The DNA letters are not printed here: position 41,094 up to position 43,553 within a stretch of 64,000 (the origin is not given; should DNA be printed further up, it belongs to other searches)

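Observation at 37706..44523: Seven-gene prepilin-type operon arranged as two minor-pseudopilin modules, with giant 561- and 691-aa pilins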

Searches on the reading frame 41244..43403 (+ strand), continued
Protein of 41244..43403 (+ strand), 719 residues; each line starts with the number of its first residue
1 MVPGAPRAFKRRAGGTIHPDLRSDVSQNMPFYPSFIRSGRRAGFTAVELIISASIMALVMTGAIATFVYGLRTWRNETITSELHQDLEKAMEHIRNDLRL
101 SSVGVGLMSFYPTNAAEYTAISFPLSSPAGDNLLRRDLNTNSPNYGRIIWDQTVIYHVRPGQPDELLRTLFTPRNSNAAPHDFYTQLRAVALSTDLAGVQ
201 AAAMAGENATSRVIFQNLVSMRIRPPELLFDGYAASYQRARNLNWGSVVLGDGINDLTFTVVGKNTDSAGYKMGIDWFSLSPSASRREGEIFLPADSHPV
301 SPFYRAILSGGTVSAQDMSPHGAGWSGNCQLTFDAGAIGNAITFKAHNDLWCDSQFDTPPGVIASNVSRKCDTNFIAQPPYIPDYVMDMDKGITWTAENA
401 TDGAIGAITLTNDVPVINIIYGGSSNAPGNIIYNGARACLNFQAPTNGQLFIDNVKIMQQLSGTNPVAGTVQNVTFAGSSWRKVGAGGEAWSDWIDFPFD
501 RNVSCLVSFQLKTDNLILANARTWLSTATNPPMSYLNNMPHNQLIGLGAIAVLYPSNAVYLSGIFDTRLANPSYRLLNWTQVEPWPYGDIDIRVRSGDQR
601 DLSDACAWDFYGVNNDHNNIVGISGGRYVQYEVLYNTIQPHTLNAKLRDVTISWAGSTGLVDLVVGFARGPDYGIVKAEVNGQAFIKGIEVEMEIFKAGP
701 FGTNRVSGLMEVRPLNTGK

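Call 57: search_protein_families(library=pfam, proteins=[L017:2455-3759:-, L017:3957-4388:+, L017:4502-6169:-, L017:6366-6941:-, L017:6919-7815:+, L017:7894-8337:+, L017:8416-9135:+, L017:16837-17958:+, L031:8790-9509:-], max_evalue=0.01)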
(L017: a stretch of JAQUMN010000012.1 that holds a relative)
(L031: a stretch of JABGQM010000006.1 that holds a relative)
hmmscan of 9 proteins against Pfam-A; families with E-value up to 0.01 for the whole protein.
L017:2455-3759:- (434 aa): 2 families
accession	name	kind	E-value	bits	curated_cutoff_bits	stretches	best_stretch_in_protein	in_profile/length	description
PF04055.27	Radical_SAM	-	3.4e-20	73.3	29.5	1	137-301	2-162/166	Radical SAM superfamily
PF00919.26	UPF0004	-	1.8e-15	57.2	27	1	6-85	2-83/98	Uncharacterized protein family UPF0004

L017:3957-4388:+ (143 aa): 0 families

L017:4502-6169:- (555 aa): 2 families
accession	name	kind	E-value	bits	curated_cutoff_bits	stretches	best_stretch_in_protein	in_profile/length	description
PF00920.27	ILVD_EDD_N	-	2.8e-132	441.1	27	1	31-351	1-316/316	Dihydroxy-acid/6-phosphogluconate dehydratase N-terminal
PF24877.1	ILV_EDD_C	-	6.6e-79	264.2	27.7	1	362-552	2-191/191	Dihydroxy-acid/6-phosphogluconate dehydratase C-terminal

L017:6366-6941:- (191 aa): 0 families

L017:6919-7815:+ (298 aa): 4 families
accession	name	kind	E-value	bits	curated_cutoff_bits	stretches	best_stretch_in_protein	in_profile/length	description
PF00589.27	Phage_integrase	-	6.2e-53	179.5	27.1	1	114-284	3-170/172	Phage integrase family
PF02899.23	Phage_int_SAM_1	-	6.2e-19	68.5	22.3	1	8-91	1-83/83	Phage integrase, N-terminal SAM-like domain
PF13495.12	Phage_int_SAM_4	-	4.6e-08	33.8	27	1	7-87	1-78/85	Phage integrase, N-terminal SAM-like domain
PF13102.12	Phage_int_SAM_5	-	0.0043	17.8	22.3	1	8-97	3-92/98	Phage integrase SAM-like domain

L017:7894-8337:+ (147 aa): 1 family
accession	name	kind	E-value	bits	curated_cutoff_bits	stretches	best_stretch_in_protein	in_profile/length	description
PF13366.12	PDDEXK_3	-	2.1e-28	99.5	22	1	6-118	2-115/117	PD-(D/E)XK nuclease superfamily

L017:8416-9135:+ (239 aa): 6 families
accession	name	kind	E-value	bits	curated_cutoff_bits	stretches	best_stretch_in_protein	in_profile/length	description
PF14622.11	Ribonucleas_3_3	-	2.4e-28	99.3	35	1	24-152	2-126/128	Ribonuclease-III-like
PF00636.31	Ribonuclease_3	-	9.1e-20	71.8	27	1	48-137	1-101/102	Ribonuclease III domain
PF00035.32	dsrm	-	2.3e-17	63.8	23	1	166-231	1-65/66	Double-stranded RNA binding motif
PF22935.1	RM44_endonuclase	-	2.8e-05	24.7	27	1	14-104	10-116/139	Large ribosomal subunit protein mL44, endonuclease domain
PF24995.1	DSRM_2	-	0.0012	19.7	27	1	189-230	35-75/79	dsRNA binding domain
PF14709.13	DND1_DSRM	-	0.0062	17.3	25.7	0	166-230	3-77/80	double strand RNA binding domain from DEAD END PROTEIN 1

L017:16837-17958:+ (373 aa): 4 families
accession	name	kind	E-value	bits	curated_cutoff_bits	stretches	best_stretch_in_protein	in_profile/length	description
PF01408.29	GFO_IDH_MocA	-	5.6e-22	79.1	24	1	10-127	1-118/120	Oxidoreductase family, NAD-binding Rossmann fold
PF22725.1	GFO_IDH_MocA_C3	-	4.7e-19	69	27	1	137-255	1-123/124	GFO/IDH/MocA C-terminal domain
PF02894.22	GFO_IDH_MocA_C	-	1e-11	45.5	22.9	1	142-256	2-128/218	Oxidoreductase family, C-terminal alpha/beta domain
PF03447.22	NAD_binding_3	-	0.0054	17.9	24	1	36-123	23-111/116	Homoserine dehydrogenase, NAD binding domain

L031:8790-9509:- (239 aa): 0 families

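Call 81: search_protein_families(library=pfam, proteins=[P0041, P0078, L029:4675-5886:+], max_evalue=0.01)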
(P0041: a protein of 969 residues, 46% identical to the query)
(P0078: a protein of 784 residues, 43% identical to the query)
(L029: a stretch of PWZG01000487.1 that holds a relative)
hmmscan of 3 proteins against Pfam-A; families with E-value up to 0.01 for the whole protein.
P0041 (969 aa): 3 families
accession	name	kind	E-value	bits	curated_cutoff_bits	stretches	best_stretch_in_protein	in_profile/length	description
PF13517.12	FG-GAP_3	-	1.1e-13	52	26.9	4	642-708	1-61/61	FG-GAP-like repeat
PF01839.29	FG-GAP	-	2.8e-06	27.5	22.1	1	692-718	4-37/37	FG-GAP repeat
PF07963.17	N_methyl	-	1.7e-05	24.6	21.2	1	11-34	4-27/27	Prokaryotic N-terminal methylation motif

P0078 (784 aa): 5 families
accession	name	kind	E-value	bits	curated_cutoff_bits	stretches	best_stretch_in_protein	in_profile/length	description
PF13517.12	FG-GAP_3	-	7.1e-32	110.2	26.9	5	547-614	1-61/61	FG-GAP-like repeat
PF14783.12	BBS2_Mid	-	2.7e-08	34.3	27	0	714-740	4-30/108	Ciliary BBSome complex subunit 2, middle region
PF01839.29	FG-GAP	-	7.9e-08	32.5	22.1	1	600-628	6-32/37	FG-GAP repeat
PF23743.1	Beta-prop_BBS7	-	1.6e-06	28.1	27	0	544-569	225-250/299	BBS7 beta-propeller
PF07963.17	N_methyl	-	2.6e-06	27.2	21.2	1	17-39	4-26/27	Prokaryotic N-terminal methylation motif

L029:4675-5886:+ (403 aa): 0 families

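Call 82: search_protein_representatives(alignment_id=A1)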
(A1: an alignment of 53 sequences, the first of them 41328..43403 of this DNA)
Query: 53 sequences, 687 profile positions. Proteins with E-value up to 0.001 (for the whole library): 8988; up to 1e-10: 929; up to 1e-30: 354. The best 150 are listed.
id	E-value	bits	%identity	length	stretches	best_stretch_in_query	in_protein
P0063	6.1e-263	890.9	-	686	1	8-687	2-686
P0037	1.3e-262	889.7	-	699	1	6-687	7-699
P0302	8.4e-254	860.6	-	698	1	6-687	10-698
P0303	1.3e-245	833.6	-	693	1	5-687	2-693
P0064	1.7e-243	826.6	-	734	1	1-687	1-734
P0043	9.0e-239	811.0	-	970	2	6-474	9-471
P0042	1.1e-236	804.1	-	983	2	1-473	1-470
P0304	1.1e-232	790.8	-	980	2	6-504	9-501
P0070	8.6e-219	744.9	-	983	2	7-477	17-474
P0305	3.8e-218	742.8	-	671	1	6-687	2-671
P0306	1.0e-212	724.9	-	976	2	1-477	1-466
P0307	2.5e-211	720.3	-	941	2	1-480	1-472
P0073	3.0e-211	720.0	-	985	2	4-481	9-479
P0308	1.6e-208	711.0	-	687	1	6-687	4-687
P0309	4.7e-203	692.9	-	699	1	6-687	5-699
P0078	2.3e-152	525.4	-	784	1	10-476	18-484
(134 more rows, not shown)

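Call 86: fold_search(model_id=the predicted structure, library=pdb)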
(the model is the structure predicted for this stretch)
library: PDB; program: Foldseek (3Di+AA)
matches with E <= 10: 839; with E <= 0.001: 19
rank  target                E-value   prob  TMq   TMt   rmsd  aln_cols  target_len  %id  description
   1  9kr0                  3.4e-06  1.00  0.17  0.28   8.9       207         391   12  Structural Basis for the Polymer-Protein Binding Mechanism of Polyvinyl Alcohol Esterase (released 2025-10-08)
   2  7tog                  3.6e-06  1.00  0.18  0.31   7.0       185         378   12  Crystal structure of carbohydrate esterase PbeAcXE, apoenzyme (released 2022-04-13)
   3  7toh_A                6.0e-06  1.00  0.17  0.30   7.1       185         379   13  Crystal structure of carbohydrate esterase PbeAcXE, in complex with MeGlcpA-Xylp (released 2022-04-13)
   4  9kqz                  8.5e-06  1.00  0.18  0.30   7.3       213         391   11  Structural Basis for the Polymer-Protein Binding Mechanism of Polyvinyl Alcohol Esterase (released 2025-10-08)
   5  7toj                  1.4e-05  1.00  0.18  0.33   7.0       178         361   15  Crystal structure of carbohydrate esterase CspAcXE, apoenzyme (released 2022-04-13)
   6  9kr1                  1.9e-05  1.00  0.18  0.30   7.4       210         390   12  Structural Basis for the Polymer-Protein Binding Mechanism of Polyvinyl Alcohol Esterase (released 2025-10-08)
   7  9eui_Q                2.7e-05  0.84  0.15  0.12  36.8       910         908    7  Cryo-EM structure of Staphylococcus aureus bacteriophage phi812 baseplate in the post-contraction state - complete (released 2025-04-09)
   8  9euf_0                3.3e-05  0.87  0.16  0.11  31.8       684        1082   10  Cryo-EM structure of Staphylococcus aureus bacteriophage phi812 baseplate in the pre-contraction state - complete (released 2025-04-09)
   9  7vrn_I                2.3e-04  0.28  0.08  0.12  23.2       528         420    8  Structure of infectious bursal disease virus Gt strain (released 2022-03-30)
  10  5x7o_A                3.3e-04  0.12  0.08  0.06  31.4       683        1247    8  Crystal structure of Paenibacillus sp. 598K alpha-1,6-glucosyltransferase (released 2017-07-26)
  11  7tok_A                3.9e-04  1.00  0.14  0.64   7.5       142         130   11  Crystal structure of the CBM domain of carbohydrate esterase FjoAcXE (released 2022-04-13)
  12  8zj4_A                3.9e-04  0.16  0.08  0.09  34.9       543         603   10  trypsinogen-EP-N619A (released 2025-05-21)
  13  7vrn_A                4.1e-04  0.25  0.08  0.13  23.8       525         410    8  Structure of infectious bursal disease virus Gt strain (released 2022-03-30)
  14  7vrn_C                4.5e-04  0.38  0.11  0.16  22.2       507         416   10  Structure of infectious bursal disease virus Gt strain (released 2022-03-30)
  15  7vrp_B                8.0e-04  0.28  0.09  0.13  23.4       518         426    9  Structure of infectious bursal disease virus Gx strain (released 2022-03-30)
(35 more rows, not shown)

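Call 96: search_protein_families(library=ncbifam, proteins=[L021:2263-2667:-, L023:12-365:+, L036:7971-9011:-, L036:7369-7974:-, L036:6635-7372:-, L036:6207-6638:-, L036:5504-6166:-, L036:3577-5463:-, L033:3758-5650:-, L033:8205-9287:-], max_evalue=0.01)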
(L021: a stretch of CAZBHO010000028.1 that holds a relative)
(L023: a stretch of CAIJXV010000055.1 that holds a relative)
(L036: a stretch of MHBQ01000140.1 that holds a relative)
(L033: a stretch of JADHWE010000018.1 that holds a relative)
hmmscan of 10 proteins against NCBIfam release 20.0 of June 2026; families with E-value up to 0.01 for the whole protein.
L021:2263-2667:- (134 aa): 12 families
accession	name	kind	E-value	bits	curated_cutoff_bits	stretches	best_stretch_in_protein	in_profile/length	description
NF041775.1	typeIV_PilA_Myxo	equivalog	3.2e-14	53.4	400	1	3-106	11-109/214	type IV pilin protein PilA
TIGR01710.1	typeII_sec_gspG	equivalog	1.9e-12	47.4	88.85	1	3-60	1-58/134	type II secretion system major pseudopilin GspG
TIGR01708.2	typeII_sec_gspH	equivalog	1.6e-10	41.2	80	1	3-79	2-78/169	type II secretion system minor pseudopilin GspH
NF040999.1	pilin_ComGC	equivalog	7.1e-10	39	75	1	2-62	1-61/84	competence type IV pilus major pilin ComGC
TIGR02532.1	IV_pilin_GFxxxE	domain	9.7e-09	34.7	16.3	1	2-25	1-24/24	prepilin-type N-terminal cleavage/methylation domain-containing protein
NF007862.0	PRK10574.1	equivalog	2.6e-08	34.1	138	1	2-30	4-32/145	prepilin peptidase-dependent pilin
TIGR02596.1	TIGR02596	subfamily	4.8e-06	26.8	70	1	5-45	1-41/196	Verru_Chthon cassette protein D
NF041013.1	T4P_ComGE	equivalog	1.5e-05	25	49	1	2-38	3-40/83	competence type IV pilus minor pilin ComGE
NF040982.1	ComGD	equivalog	0.0049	17.3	70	1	2-46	1-45/139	competence type IV pilus minor pilin ComGD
NF045747.1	MPN313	equivalog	0.0061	16.9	100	1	5-63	21-80/87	MPN313 family protein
NF007800.0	PRK10506.1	equivalog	0.0061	16.4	158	1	2-38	8-44/163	prepilin peptidase-dependent protein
TIGR04533.1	cyanosortB_assc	equivalog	0.0098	15.2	65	0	3-58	4-58/221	cyanoexosortase B system-associated protein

L023:12-365:+ (117 aa): 10 families
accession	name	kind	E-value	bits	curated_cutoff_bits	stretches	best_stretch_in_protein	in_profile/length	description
TIGR01710.1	typeII_sec_gspG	equivalog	2.4e-08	34.1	88.85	1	4-57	1-54/134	type II secretion system major pseudopilin GspG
NF007862.0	PRK10574.1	equivalog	6.3e-07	29.6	138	1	2-36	3-37/145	prepilin peptidase-dependent pilin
TIGR01708.2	typeII_sec_gspH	equivalog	9.3e-07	29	80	1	4-60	2-59/169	type II secretion system minor pseudopilin GspH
TIGR02532.1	IV_pilin_GFxxxE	domain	1.2e-06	28.1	16.3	1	3-24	1-22/24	prepilin-type N-terminal cleavage/methylation domain-containing protein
NF041013.1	T4P_ComGE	equivalog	1.3e-06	28.4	49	1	2-62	2-63/83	competence type IV pilus minor pilin ComGE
NF041775.1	typeIV_PilA_Myxo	equivalog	2e-06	27.9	400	1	3-52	10-59/214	type IV pilin protein PilA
NF040999.1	pilin_ComGC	equivalog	4.8e-06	26.7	75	1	3-43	1-41/84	competence type IV pilus major pilin ComGC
TIGR02596.1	TIGR02596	subfamily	5.8e-06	26.5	70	1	6-59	1-55/196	Verru_Chthon cassette protein D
NF007800.0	PRK10506.1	equivalog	5.6e-05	23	158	1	2-93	7-99/163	prepilin peptidase-dependent protein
NF040982.1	ComGD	equivalog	0.00035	21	70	1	3-57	1-56/139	competence type IV pilus minor pilin ComGD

L036:7971-9011:- (346 aa): 2 families
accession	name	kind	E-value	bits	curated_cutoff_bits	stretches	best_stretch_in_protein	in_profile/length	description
TIGR01175.1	pilM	subfamily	1.1e-09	37.8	133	1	77-336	68-342/348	type IV pilus assembly protein PilM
NF045709.1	Amuc_1101_fam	equivalog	1e-05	24.6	650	1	166-344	159-352/608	Amuc_1101 family PilM-like pilus complex protein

L036:7369-7974:- (201 aa): 0 families

L036:6635-7372:- (245 aa): 1 family
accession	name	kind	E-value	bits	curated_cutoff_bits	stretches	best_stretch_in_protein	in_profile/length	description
NF040576.1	T2SS_GspM_XpsM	equivalog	6.7e-05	22.6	60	1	146-189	117-163/180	type II secretion system protein GspM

L036:6207-6638:- (143 aa): 0 families

L036:5504-6166:- (220 aa): 1 family
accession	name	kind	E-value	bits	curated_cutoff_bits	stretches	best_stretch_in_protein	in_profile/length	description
NF049910.1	FomA_fam_porin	subfamily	0.0004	19.7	125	0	78-140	259-318/350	FomA family porin-like outer membrane protein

L036:3577-5463:- (628 aa): 8 families
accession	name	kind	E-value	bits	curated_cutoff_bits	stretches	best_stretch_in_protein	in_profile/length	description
TIGR02517.1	type_II_gspD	equivalog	6.4e-51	173.5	351.35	2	214-563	300-586/600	type II secretion system secretin GspD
TIGR02515.1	IV_pilus_PilQ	subfamily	2e-49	168.7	284.35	2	357-563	226-423/428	type IV pilus secretin PilQ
TIGR02519.1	pilus_MshL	equivalog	9.9e-33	113.4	250.2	2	368-564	84-287/290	pilus (MSHA type) biogenesis protein MshL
NF010083.0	PRK13568.1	equivalog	1.1e-27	96.9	554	2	382-566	243-416/419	DNA uptake porin HofQ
TIGR02516.1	type_III_yscC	equivalog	9.4e-27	93.7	238.45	1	217-563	201-457/463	type III secretion system outer membrane ring subunit SctC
NF007851.2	PRK10560.1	exception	5.6e-26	91.3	598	2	392-565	245-407/412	DNA uptake porin HofQ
NF042912.1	Amuc_1098_fam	equivalog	2.9e-25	88.5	750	2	466-567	696-796/805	Amuc_1098 family type IV pilus outer membrane protein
NF011873.0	PRK15346.1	equivalog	3.6e-20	72.1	524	2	372-553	309-481/499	EscC/YscC/HrcC family type III secretion system outer membrane ring protein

L033:3758-5650:- (630 aa): 9 families
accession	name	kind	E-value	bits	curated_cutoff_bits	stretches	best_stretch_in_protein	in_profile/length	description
TIGR02515.1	IV_pilus_PilQ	subfamily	2.8e-55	188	284.35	1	110-564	3-423/428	type IV pilus secretin PilQ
TIGR02517.1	type_II_gspD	equivalog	1.1e-52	179.3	351.35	1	211-564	292-586/600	type II secretion system secretin GspD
TIGR02519.1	pilus_MshL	equivalog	1.1e-34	119.7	250.2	1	231-565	10-287/290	pilus (MSHA type) biogenesis protein MshL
NF010083.0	PRK13568.1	equivalog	1.5e-34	119.5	554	3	383-566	243-415/419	DNA uptake porin HofQ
NF007851.2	PRK10560.1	exception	1.7e-34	119.3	598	3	391-565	243-406/412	DNA uptake porin HofQ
TIGR02516.1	type_III_yscC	equivalog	3.3e-29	101.8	238.45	1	220-564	199-457/463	type III secretion system outer membrane ring subunit SctC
NF042912.1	Amuc_1098_fam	equivalog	1.4e-26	92.8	750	2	455-568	681-796/805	Amuc_1098 family type IV pilus outer membrane protein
NF011873.0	PRK15346.1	equivalog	4.5e-19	68.5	524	2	371-555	307-482/499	EscC/YscC/HrcC family type III secretion system outer membrane ring protein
TIGR02520.1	pilus_B_mal_scr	equivalog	9.9e-06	24.4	287.65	1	359-527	301-478/513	PilN family type IVB pilus formation outer membrane protein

L033:8205-9287:- (360 aa): 1 family
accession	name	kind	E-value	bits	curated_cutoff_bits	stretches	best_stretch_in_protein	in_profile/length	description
TIGR01175.1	pilM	subfamily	2.1e-16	59.9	133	1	34-344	5-334/348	type IV pilus assembly protein PilM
